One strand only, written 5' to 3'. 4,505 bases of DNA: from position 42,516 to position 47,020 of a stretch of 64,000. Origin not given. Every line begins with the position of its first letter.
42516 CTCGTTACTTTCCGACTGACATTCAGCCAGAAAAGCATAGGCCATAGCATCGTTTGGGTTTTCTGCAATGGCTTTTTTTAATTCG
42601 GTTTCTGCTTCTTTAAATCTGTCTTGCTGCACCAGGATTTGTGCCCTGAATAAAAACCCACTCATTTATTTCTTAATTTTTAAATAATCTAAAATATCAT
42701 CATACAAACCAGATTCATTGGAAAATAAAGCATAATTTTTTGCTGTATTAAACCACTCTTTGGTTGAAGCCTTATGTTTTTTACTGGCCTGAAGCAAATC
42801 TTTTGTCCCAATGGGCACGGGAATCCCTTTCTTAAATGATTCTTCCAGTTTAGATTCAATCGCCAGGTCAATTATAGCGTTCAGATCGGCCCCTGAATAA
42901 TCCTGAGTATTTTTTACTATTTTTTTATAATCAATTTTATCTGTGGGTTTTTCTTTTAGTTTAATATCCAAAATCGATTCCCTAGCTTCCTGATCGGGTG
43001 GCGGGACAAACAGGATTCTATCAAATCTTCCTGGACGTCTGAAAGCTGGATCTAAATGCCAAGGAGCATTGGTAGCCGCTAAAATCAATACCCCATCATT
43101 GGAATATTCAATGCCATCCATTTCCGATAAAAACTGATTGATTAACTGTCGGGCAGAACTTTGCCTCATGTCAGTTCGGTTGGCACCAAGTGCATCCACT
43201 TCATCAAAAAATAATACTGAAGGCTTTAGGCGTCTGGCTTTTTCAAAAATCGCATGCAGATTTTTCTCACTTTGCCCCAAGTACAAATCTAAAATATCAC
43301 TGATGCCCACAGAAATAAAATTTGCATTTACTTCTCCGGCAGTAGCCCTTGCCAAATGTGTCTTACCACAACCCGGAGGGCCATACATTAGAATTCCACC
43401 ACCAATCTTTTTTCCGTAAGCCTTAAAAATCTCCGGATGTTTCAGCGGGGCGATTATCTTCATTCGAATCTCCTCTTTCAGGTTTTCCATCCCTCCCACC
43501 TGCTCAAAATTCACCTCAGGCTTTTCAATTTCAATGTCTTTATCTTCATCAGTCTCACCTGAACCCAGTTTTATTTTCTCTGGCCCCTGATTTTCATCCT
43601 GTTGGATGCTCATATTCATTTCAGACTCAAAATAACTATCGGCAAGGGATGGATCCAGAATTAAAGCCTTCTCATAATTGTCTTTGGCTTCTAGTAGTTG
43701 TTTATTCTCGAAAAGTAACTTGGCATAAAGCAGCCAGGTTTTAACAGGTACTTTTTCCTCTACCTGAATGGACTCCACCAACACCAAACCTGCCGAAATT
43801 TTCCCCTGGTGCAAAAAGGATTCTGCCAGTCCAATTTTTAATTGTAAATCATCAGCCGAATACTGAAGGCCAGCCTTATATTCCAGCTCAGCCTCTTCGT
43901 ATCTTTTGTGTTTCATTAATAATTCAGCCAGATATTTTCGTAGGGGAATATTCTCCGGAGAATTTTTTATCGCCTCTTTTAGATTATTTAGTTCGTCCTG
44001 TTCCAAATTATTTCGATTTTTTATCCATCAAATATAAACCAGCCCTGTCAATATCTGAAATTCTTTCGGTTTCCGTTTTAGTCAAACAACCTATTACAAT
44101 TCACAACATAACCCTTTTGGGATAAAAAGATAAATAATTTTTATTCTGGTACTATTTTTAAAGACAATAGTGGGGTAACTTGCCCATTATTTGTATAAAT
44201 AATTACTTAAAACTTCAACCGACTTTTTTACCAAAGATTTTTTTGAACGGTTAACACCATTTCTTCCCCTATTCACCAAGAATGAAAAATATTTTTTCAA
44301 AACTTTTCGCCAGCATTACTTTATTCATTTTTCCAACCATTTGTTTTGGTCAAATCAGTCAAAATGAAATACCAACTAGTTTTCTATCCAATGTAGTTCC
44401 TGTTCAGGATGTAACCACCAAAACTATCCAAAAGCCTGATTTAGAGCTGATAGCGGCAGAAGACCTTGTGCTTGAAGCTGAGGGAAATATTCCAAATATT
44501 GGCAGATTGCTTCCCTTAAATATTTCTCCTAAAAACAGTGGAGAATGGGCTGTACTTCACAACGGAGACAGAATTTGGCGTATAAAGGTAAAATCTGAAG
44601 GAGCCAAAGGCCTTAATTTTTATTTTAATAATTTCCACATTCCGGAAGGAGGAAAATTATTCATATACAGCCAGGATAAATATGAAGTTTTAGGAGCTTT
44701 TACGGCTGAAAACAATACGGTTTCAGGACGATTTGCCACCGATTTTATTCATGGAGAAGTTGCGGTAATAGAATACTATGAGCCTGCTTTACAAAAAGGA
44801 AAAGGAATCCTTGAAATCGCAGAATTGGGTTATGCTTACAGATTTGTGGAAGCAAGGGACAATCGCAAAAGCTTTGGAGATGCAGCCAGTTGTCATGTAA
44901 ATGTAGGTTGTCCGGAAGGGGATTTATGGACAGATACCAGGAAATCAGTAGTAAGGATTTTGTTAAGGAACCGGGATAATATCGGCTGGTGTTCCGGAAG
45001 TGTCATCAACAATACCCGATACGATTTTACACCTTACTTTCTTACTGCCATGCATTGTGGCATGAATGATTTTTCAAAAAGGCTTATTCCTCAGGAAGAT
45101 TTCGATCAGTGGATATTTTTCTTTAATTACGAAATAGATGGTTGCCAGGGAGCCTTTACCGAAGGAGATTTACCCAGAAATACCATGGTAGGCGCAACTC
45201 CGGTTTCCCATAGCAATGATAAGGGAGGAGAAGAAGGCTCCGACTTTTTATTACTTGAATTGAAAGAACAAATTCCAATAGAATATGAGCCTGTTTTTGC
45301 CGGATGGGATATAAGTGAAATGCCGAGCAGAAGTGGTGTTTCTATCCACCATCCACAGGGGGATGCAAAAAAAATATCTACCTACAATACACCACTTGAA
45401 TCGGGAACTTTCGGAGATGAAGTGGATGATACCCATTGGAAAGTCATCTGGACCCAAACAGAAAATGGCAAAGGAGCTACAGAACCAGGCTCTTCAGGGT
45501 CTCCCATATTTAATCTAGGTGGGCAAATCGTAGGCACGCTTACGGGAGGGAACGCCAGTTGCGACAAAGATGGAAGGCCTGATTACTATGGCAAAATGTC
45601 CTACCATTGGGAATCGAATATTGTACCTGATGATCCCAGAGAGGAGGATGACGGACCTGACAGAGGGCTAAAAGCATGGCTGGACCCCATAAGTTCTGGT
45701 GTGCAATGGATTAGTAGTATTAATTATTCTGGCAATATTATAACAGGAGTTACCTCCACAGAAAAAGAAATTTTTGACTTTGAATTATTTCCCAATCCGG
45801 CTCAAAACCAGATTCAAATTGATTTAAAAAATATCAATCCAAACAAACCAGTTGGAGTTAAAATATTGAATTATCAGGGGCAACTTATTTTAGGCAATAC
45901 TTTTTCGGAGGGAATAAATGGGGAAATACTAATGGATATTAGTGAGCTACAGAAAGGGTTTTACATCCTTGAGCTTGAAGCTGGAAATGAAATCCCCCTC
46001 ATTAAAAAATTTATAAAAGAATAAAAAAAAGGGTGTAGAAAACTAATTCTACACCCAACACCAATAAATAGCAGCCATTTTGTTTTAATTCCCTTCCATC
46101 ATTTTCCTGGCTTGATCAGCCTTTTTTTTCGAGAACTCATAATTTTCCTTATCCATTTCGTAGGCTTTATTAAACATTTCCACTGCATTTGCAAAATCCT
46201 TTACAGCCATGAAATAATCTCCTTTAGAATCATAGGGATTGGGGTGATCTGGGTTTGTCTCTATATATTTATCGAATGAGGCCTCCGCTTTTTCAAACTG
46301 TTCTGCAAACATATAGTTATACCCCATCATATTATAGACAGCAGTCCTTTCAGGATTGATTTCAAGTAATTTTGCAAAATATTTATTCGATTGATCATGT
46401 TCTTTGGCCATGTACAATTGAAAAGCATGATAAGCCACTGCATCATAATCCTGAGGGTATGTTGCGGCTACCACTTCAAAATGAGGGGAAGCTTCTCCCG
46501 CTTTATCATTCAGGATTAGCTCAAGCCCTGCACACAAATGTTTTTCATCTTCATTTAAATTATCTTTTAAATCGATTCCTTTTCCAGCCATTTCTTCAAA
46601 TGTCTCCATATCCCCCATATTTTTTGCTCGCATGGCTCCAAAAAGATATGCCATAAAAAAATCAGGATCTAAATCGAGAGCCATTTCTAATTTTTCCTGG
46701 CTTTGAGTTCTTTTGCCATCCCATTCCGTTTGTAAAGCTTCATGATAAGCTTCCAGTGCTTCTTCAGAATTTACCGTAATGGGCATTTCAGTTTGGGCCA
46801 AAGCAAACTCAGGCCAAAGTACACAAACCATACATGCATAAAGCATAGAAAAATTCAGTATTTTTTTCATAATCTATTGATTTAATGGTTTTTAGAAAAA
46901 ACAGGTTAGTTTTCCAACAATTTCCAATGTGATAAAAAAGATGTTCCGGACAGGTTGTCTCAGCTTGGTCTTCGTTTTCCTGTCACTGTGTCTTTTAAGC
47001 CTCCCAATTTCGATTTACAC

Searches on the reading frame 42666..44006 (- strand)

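Call 55: search_protein_families(library=pfam, proteins=[window:42666-44006:-], max_evalue=0.01)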
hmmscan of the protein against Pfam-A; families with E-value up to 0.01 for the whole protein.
window:42666-44006:- (446 aa): 20 families
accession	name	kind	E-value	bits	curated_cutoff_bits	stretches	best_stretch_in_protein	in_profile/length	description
PF00004.35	AAA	-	2.6e-40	138.3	21.2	1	205-335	1-130/131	ATPase family associated with various cellular activities (AAA)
PF14559.12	TPR_19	-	2.2e-08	34.8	25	1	7-52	12-57/68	Tetratricopeptide repeat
PF07719.23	TPR_2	-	1.5e-05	25.2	27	1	89-120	2-33/34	Tetratricopeptide repeat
PF17862.7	AAA_lid_3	-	2.2e-05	24.3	27.2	1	358-392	2-36/45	AAA+ lid domain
PF13431.12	TPR_17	-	3.6e-05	24.2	24.4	0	10-40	3-33/34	Tetratricopeptide repeat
PF20720.3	nSTAND3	-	9.7e-05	22.5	27.2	1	205-310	20-109/155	Novel STAND NTPase 3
PF13428.12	TPR_14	-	0.00011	22.9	23.5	0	89-123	2-36/44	Tetratricopeptide repeat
PF05496.18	RuvB_N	-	0.00011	22.4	27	1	204-274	35-97/159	Holliday junction DNA helicase RuvB P-loop domain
PF13173.12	AAA_14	-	0.00033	21.1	27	1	205-273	5-74/129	AAA domain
PF23914.1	TPR_CcmH_CycH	-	0.00041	20.6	42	0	88-124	50-86/158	Cytochrome c-type biogenesis protein H TPR domain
PF14561.12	TPR_20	-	0.00054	20.7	25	0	3-39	5-41/90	Tetratricopeptide repeat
PF01695.23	IstB_IS21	-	0.00059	19.8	24.1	1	205-273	95-165/238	IstB-like ATP binding protein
PF13191.12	AAA_16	-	0.00091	20.2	32.6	0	202-229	24-51/167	AAA ATPase domain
PF12895.13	ANAPC3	-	0.0013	19.4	27.2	0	48-113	20-81/82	Anaphase-promoting complex, cyclosome, subunit 3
PF13401.12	AAA_22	-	0.0021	18.8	27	0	205-231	8-37/130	AAA domain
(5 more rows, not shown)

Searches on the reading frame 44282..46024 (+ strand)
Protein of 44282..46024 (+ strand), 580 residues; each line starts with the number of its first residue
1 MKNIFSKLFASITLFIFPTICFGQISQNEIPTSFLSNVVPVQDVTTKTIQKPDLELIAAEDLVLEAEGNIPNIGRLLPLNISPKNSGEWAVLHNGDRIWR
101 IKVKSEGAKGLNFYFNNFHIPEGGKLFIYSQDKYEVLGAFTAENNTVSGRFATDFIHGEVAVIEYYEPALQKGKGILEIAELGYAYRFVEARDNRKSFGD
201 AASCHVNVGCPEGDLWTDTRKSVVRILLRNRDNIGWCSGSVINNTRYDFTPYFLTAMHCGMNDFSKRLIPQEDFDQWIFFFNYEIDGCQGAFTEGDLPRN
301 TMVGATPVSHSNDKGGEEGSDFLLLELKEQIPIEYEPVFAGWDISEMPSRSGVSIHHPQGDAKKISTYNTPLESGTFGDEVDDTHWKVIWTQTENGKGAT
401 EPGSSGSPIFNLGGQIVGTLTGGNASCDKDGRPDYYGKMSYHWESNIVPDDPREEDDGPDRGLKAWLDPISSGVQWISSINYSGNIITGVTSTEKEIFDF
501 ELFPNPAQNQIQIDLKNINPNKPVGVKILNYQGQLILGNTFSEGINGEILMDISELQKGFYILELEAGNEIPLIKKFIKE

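Call 55: search_protein_families(library=pfam, proteins=[window:44282-46024:+], max_evalue=0.01)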
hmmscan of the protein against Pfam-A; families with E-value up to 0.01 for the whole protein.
window:44282-46024:+ (580 aa): 4 families
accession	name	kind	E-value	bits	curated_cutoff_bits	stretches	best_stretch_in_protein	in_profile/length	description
PF18962.6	Por_Secre_tail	-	2.3e-12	47.5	27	1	502-578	1-74/75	Secretion system C-terminal sorting domain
PF00089.32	Trypsin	-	8e-06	26.3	20.6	1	236-440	26-214/220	Trypsin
PF13365.12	Trypsin_2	-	4.6e-05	24.6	27.6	1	237-418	1-143/144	Trypsin-like peptidase domain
PF11589.14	DUF3244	-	0.00028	21.3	25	1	513-567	31-85/96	Domain of unknown function (DUF3244)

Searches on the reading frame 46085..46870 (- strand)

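Call 55: search_protein_families(library=pfam, proteins=[window:46085-46870:-], max_evalue=0.01)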
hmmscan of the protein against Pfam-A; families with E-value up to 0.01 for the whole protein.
window:46085-46870:- (261 aa): 10 families
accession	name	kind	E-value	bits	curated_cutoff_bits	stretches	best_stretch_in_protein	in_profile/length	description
PF07719.23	TPR_2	-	2.7e-12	46.2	27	1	178-209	3-34/34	Tetratricopeptide repeat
PF14559.12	TPR_19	-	6.7e-10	39.6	25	1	153-211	2-60/68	Tetratricopeptide repeat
PF13428.12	TPR_14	-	3.4e-09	36.9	23.5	0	213-251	4-42/44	Tetratricopeptide repeat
PF00515.34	TPR_1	-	7.4e-09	35.5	27.8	1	178-209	3-34/34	Tetratricopeptide repeat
PF13181.12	TPR_8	-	2.9e-08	33.7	25.7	1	178-209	3-34/34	Tetratricopeptide repeat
PF25062.1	ARM_TT21_N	-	7.9e-06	26.2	40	1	143-236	101-194/222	Tetratricopeptide repeat protein 21 N-terminal ARM repeat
PF13431.12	TPR_17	-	5e-05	23.7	24.4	0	165-196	2-33/34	Tetratricopeptide repeat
PF13432.12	TPR_16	-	0.0001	23.1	32.7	0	181-240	2-61/65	Tetratricopeptide repeat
PF23914.1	TPR_CcmH_CycH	-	0.00013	22.3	42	0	126-175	105-154/158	Cytochrome c-type biogenesis protein H TPR domain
PF13424.12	TPR_12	-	0.00018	22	30.1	1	177-242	4-77/77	Tetratricopeptide repeat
